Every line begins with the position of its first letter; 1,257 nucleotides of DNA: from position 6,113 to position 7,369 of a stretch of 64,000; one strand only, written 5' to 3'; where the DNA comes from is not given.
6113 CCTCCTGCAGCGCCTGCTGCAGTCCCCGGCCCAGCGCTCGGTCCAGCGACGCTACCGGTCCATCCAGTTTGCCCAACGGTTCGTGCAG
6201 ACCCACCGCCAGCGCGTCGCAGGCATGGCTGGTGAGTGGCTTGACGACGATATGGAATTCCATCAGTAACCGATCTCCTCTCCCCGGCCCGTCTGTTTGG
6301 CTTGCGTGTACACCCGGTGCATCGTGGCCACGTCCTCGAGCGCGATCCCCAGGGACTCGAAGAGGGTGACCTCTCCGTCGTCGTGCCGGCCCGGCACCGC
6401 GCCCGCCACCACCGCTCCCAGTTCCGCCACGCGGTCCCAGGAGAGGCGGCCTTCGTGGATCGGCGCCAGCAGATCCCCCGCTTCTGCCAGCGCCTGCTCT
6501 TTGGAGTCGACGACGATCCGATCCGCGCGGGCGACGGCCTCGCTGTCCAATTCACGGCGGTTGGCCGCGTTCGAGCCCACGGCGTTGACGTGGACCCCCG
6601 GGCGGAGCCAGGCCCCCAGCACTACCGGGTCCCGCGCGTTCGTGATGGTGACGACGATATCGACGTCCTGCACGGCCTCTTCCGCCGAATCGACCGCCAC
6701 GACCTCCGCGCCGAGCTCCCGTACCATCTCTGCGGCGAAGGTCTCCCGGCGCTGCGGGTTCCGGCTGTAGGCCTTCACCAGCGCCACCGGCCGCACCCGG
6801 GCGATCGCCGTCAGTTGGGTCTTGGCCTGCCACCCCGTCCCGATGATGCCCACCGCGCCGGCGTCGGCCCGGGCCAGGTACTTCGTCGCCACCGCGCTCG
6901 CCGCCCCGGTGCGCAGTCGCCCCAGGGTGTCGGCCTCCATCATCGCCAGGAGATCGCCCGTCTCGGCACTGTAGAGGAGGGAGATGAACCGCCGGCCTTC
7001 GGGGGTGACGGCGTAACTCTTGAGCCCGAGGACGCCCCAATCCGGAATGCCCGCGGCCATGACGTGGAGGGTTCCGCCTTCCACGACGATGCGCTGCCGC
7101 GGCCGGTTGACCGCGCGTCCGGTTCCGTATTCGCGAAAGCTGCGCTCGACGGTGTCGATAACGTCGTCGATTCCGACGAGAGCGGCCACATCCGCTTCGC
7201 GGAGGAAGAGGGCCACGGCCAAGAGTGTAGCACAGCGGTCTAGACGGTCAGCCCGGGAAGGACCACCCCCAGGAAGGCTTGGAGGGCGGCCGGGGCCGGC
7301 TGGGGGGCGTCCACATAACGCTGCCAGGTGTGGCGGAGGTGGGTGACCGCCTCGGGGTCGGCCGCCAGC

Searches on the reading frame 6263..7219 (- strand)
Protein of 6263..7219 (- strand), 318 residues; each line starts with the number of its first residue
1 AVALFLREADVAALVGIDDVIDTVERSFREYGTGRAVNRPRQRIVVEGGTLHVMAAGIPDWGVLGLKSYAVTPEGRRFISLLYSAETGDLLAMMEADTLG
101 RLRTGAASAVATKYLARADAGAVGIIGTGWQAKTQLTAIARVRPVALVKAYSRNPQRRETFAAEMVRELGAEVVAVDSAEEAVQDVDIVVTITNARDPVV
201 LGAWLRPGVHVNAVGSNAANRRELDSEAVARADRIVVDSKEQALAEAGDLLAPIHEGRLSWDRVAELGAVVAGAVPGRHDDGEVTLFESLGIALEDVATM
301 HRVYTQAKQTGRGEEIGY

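Call 53: search_protein_families(library=pfam, proteins=[window:6263-7219:-], max_evalue=0.00001)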
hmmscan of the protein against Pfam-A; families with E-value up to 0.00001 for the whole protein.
window:6263-7219:- (318 aa): 1 family
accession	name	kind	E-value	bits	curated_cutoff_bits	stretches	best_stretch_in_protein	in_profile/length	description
PF02423.21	OCD_Mu_crystall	-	5.5e-71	239.5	24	1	4-309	4-312/314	Ornithine cyclodeaminase/mu-crystallin family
